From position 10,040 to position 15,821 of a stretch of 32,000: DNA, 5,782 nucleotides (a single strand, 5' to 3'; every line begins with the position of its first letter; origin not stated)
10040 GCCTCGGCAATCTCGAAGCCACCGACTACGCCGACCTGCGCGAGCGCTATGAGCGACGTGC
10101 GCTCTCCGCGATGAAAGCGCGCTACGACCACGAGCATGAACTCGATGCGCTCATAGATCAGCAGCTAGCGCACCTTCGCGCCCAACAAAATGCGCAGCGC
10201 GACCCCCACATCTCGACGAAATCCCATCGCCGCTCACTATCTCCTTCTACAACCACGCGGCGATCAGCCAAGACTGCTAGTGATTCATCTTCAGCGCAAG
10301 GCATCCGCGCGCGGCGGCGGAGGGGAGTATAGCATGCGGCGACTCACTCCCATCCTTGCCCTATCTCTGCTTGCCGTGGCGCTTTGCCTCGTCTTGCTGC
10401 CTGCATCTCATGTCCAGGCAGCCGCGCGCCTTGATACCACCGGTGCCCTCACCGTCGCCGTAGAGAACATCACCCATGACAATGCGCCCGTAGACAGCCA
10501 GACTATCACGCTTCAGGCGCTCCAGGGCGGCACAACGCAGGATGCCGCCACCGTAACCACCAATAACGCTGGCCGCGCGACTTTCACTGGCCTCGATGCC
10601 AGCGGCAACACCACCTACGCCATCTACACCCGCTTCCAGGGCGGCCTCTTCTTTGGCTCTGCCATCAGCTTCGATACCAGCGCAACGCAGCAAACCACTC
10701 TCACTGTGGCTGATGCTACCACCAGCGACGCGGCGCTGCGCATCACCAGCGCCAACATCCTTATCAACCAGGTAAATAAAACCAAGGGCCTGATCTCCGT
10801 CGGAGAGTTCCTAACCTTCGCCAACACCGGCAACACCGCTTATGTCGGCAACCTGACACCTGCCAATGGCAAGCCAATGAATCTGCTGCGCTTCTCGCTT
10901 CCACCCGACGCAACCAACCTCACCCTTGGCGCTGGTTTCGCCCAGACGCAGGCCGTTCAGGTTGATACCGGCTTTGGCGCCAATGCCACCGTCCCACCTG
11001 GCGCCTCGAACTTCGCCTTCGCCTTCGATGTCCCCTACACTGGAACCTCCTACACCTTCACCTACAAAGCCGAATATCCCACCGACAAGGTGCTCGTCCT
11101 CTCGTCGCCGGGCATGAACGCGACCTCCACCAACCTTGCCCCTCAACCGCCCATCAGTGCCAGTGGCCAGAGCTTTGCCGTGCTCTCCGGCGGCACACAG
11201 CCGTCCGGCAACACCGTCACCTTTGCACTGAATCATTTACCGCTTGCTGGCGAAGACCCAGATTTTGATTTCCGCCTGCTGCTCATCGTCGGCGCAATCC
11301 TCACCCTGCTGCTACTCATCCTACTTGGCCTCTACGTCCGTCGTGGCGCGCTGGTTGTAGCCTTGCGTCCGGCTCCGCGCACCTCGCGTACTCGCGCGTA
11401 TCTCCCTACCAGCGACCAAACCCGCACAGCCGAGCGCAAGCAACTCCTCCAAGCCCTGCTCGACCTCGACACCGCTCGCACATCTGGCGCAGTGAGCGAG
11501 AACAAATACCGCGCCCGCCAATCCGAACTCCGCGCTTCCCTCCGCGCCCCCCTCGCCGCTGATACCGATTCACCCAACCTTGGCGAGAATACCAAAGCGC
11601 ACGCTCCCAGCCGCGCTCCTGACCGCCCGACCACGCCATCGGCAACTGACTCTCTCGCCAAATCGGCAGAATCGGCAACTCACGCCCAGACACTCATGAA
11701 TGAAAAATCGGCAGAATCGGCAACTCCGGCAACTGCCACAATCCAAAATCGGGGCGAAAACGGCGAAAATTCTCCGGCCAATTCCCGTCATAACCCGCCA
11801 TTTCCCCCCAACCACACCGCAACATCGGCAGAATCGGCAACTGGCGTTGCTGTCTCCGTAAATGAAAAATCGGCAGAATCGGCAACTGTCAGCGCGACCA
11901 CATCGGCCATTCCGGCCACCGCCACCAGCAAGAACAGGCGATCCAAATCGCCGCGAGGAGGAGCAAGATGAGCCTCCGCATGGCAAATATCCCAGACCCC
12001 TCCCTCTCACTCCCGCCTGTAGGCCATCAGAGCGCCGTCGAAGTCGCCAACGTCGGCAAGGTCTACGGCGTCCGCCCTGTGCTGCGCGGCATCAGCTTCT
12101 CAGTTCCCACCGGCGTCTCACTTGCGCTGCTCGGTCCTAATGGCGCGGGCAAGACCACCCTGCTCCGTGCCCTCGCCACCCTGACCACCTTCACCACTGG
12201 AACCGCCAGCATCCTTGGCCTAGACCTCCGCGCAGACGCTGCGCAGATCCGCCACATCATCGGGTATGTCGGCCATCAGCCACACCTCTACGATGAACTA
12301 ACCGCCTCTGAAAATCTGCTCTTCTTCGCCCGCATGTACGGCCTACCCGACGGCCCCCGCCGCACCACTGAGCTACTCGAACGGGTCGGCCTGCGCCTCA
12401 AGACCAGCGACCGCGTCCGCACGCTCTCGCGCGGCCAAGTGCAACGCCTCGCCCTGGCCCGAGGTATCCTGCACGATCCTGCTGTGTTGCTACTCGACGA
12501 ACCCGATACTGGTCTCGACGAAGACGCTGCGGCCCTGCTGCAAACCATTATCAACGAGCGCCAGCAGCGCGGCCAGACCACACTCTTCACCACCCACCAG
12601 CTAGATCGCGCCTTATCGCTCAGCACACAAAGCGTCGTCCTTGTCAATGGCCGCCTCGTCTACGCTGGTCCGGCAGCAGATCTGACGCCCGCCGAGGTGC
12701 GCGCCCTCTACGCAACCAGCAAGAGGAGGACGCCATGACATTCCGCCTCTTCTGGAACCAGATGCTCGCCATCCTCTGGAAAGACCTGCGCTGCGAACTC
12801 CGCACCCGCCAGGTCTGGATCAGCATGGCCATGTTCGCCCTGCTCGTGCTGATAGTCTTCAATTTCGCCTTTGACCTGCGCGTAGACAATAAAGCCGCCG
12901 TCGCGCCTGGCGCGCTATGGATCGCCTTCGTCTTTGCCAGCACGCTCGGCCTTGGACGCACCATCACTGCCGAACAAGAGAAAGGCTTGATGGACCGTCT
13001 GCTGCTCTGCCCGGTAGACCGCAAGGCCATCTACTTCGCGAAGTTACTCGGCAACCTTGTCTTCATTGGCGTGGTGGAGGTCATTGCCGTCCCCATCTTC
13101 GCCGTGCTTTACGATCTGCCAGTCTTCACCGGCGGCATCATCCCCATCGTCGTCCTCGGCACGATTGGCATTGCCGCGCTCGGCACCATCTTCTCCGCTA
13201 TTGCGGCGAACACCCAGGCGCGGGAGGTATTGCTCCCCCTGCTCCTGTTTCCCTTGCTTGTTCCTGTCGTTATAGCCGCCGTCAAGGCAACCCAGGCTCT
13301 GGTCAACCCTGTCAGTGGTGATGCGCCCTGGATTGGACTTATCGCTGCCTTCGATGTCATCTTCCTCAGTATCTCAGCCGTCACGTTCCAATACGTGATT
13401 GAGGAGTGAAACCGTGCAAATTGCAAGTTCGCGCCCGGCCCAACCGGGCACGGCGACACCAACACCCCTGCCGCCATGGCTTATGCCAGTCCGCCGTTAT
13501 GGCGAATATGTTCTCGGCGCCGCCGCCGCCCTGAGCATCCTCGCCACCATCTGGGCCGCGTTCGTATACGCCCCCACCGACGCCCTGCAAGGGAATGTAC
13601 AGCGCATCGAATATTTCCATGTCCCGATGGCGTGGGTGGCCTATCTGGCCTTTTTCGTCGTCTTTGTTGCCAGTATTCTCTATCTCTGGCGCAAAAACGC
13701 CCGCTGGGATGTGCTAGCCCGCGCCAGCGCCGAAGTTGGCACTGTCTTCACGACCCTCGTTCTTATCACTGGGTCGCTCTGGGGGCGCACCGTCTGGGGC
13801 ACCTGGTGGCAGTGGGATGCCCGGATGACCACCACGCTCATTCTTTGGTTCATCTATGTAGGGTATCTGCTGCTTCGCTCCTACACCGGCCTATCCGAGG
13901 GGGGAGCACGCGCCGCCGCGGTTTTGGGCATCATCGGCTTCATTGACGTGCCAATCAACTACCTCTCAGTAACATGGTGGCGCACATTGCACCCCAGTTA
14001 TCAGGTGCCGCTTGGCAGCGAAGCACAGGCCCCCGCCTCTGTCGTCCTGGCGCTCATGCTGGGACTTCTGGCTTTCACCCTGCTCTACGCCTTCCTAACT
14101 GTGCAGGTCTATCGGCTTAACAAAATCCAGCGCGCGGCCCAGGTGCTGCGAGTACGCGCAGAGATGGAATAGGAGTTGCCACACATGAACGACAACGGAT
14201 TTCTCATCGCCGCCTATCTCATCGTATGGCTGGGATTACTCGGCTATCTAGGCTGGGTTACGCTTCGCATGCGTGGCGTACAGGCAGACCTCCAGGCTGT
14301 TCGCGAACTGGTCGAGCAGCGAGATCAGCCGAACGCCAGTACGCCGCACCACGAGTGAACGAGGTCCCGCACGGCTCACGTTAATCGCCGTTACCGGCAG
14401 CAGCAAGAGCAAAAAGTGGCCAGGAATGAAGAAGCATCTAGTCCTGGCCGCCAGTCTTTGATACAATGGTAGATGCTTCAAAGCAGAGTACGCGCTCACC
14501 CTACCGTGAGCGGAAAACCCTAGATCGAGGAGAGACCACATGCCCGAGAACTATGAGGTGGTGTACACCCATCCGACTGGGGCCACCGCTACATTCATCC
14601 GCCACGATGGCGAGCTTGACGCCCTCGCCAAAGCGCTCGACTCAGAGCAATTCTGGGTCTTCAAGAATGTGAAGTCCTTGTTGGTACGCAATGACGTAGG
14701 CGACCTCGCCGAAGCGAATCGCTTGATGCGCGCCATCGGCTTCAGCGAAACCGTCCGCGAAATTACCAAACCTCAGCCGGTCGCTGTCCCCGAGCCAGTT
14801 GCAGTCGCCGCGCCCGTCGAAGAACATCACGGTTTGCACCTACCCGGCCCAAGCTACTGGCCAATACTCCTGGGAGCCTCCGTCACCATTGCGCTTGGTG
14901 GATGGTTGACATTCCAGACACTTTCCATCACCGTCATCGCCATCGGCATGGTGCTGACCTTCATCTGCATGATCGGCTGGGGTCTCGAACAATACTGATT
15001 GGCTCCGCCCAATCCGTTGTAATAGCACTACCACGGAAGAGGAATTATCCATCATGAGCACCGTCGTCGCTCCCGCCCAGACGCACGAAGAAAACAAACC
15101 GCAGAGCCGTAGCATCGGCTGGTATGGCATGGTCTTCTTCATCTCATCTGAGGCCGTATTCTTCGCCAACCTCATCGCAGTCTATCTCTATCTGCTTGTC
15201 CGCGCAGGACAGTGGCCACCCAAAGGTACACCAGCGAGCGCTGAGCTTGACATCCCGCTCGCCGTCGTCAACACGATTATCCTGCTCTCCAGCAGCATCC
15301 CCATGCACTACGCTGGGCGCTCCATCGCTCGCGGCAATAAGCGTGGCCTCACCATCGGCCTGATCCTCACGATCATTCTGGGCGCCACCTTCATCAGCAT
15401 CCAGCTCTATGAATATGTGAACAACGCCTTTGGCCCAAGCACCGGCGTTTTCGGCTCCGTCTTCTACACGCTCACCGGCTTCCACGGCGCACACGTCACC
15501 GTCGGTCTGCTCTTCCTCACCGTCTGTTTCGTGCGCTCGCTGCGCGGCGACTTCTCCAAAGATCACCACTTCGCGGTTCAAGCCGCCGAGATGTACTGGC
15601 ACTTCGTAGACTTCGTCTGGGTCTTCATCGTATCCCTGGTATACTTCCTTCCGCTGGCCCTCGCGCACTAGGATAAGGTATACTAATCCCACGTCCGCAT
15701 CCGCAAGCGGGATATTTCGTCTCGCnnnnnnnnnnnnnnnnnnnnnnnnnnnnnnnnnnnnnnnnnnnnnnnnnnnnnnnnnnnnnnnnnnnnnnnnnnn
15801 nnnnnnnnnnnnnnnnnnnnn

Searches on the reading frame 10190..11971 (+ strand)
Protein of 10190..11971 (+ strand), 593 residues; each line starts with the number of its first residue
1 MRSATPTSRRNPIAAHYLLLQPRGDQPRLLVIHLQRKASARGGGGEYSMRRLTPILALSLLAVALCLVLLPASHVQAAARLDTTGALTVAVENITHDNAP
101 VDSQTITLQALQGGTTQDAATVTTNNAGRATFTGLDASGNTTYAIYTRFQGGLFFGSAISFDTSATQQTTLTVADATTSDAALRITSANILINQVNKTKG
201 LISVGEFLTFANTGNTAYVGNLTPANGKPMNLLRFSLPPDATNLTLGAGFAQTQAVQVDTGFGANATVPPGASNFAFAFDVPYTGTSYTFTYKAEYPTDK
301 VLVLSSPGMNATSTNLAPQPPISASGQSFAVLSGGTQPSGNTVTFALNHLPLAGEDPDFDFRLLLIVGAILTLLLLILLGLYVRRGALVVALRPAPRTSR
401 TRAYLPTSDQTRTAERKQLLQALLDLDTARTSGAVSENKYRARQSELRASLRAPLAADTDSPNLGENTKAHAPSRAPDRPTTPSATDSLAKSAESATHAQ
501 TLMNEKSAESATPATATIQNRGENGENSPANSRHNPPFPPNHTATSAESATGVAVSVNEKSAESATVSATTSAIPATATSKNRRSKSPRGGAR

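Call 3: search_protein_families(library=pfam, proteins=[window:10190-11971:+], max_evalue=0.01)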
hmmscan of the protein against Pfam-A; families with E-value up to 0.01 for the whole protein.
window:10190-11971:+ (593 aa): 0 families

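Call 16: search_protein_families(library=ncbifam, proteins=[window:10190-11971:+], max_evalue=0.001)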
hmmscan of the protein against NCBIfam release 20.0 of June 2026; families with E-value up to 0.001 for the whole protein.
window:10190-11971:+ (593 aa): 0 families

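Call 63: search_protein_families(library=pfam, proteins=[window:10331-11971:+], max_evalue=1)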
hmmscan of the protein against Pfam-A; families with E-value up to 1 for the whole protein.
window:10331-11971:+ (546 aa): 4 families
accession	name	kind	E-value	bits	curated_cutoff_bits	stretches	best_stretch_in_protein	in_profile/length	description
PF13620.12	CarboxypepD_reg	-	0.01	16.6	32.3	1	50-136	10-81/82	Carboxypeptidase regulatory-like domain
PF17789.7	MG4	-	0.016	15.9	24.7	1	41-87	17-60/95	Macroglobulin domain MG4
PF05120.17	GvpG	-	0.085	13.5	30.6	1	370-405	31-66/67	Gas vesicle protein G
PF10907.13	DUF2749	-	0.17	12.4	25.5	0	325-381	5-62/72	Protein of unknown function (DUF2749)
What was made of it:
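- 10331..11971 (+): Conserved unknown exported or anchored protein between the ccmI-like gene and ccmA. It has a low-complexity C-terminal tail with a repeated KSAESAT unit. Only weak Pfam hints (call 63).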

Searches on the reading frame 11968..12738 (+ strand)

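Call 3: search_protein_families(library=pfam, proteins=[window:11968-12738:+], max_evalue=0.01)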
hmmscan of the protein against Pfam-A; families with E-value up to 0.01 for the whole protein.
window:11968-12738:+ (256 aa): 9 families
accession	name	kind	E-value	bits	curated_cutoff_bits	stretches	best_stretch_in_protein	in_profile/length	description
PF00005.33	ABC_tran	-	4.2e-30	105.6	25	1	39-179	1-135/137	ABC transporter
PF13304.12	AAA_21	-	3.7e-12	47.4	27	2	149-211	234-299/304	AAA domain, putative AbiEii toxin, Type IV TA system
PF13401.12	AAA_22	-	2.7e-07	31.4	27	1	52-216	8-130/130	AAA domain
PF00004.35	AAA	-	2.9e-05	25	21.2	1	53-98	2-50/131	ATPase family associated with various cellular activities (AAA)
PF02463.25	SMC_N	-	3.1e-05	24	40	0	152-209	136-197/220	RecF/RecN/SMC N terminal domain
PF13476.12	AAA_23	-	0.00036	21.7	27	1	54-77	24-47/201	AAA domain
PF13191.12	AAA_16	-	0.00067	20.6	32.6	1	51-203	26-163/167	AAA ATPase domain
PF13555.12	AAA_29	-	0.0011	19.1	27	1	49-73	23-46/61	P-loop containing region of AAA domain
PF07728.20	AAA_5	-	0.0037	17.7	22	0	52-74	2-24/139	AAA domain (dynein-related subfamily)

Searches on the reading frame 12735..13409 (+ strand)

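Call 3: search_protein_families(library=pfam, proteins=[window:12735-13409:+], max_evalue=0.01)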
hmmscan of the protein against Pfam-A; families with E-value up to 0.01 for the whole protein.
window:12735-13409:+ (224 aa): 5 families
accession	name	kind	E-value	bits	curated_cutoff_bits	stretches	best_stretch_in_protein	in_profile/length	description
PF03379.19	CcmB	-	6.4e-35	121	24.9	1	10-217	1-208/215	CcmB protein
PF01061.29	ABC2_membrane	-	3.3e-14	53.4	26.9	1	9-175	2-174/211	ABC-2 type transporter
PF12679.13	ABC2_membrane_2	-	5.3e-09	36.2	27.2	1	11-189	1-212/283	ABC-2 family transporter protein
PF12698.13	ABC2_membrane_3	-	3.1e-07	30.3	31.6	1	57-183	164-291/347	ABC-2 family transporter protein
PF12730.13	ABC2_membrane_4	-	2e-06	28.3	27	1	25-171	13-171/179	ABC-2 family transporter protein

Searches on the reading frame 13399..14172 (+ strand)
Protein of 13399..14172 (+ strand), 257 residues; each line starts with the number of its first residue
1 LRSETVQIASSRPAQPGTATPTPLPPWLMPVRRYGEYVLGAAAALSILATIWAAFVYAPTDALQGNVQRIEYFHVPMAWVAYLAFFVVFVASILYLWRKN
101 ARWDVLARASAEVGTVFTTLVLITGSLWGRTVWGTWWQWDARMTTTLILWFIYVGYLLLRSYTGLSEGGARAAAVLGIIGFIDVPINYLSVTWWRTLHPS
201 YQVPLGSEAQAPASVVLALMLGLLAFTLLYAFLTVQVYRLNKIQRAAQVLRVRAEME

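Call 15: search_protein_families(library=pfam, proteins=[window:13399-14172:+], max_evalue=0.001)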
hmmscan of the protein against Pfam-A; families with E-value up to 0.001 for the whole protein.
window:13399-14172:+ (257 aa): 1 family
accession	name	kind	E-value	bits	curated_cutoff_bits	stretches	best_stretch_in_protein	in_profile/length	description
PF01578.25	Cytochrom_C_asm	-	1.9e-36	126.1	29.9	1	42-198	36-212/212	Cytochrome C assembly protein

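Call 16: search_protein_families(library=ncbifam, proteins=[window:13399-14172:+], max_evalue=0.001)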
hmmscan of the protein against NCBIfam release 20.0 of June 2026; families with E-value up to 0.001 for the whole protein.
window:13399-14172:+ (257 aa): 2 families
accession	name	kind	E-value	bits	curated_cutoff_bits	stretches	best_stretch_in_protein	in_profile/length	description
TIGR01191.1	ccmC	subfamily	3.3e-47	160.8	186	1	59-239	1-181/184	heme ABC transporter permease CcmC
TIGR03144.1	cytochr_II_ccsB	equivalog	2.5e-16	60.2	187.6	1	104-194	157-244/252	c-type cytochrome biogenesis protein CcsB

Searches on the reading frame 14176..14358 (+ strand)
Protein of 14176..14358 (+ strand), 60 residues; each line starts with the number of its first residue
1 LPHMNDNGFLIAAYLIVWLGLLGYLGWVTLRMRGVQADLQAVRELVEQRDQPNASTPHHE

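Call 63: search_protein_families(library=pfam, proteins=[window:14176-14358:+], max_evalue=1)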
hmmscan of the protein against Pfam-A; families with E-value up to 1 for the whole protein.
window:14176-14358:+ (60 aa): 2 families
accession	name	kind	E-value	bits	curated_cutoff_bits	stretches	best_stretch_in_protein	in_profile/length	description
PF03958.22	Secretin_N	-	0.083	13.6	28.2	1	32-53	46-67/69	Bacterial type II/III secretion system short domain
PF12676.12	DUF3796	-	0.18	12.7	24.8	1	16-32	3-19/120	Protein of unknown function (DUF3796)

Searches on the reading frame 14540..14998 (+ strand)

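Call 15: search_protein_families(library=pfam, proteins=[window:14540-14998:+], max_evalue=0.001)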
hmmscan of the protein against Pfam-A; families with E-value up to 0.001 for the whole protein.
window:14540-14998:+ (152 aa): 0 families

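Call 63: search_protein_families(library=pfam, proteins=[window:14540-14998:+], max_evalue=1)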
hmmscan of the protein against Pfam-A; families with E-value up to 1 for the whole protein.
window:14540-14998:+ (152 aa): 3 families
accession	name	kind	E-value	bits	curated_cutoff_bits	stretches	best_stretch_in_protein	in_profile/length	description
PF12270.13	Cyt_c_ox_IV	-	0.017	15.6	26.9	1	103-150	82-125/132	Cytochrome c oxidase subunit IV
PF09409.15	PUB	-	0.29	11.5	34.3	1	49-73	37-61/82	PUB domain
PF20522.3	DUF6737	-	0.67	10.6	27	0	107-142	13-47/57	Domain of unknown function (DUF6737)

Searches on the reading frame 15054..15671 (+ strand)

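Call 15: search_protein_families(library=pfam, proteins=[window:15054-15671:+], max_evalue=0.001)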
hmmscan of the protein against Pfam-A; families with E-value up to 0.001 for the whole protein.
window:15054-15671:+ (205 aa): 1 family
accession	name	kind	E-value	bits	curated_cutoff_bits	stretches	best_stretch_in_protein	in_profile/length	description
PF00510.24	COX3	-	1.4e-45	156.6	23.8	1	24-198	78-255/258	Cytochrome c oxidase subunit III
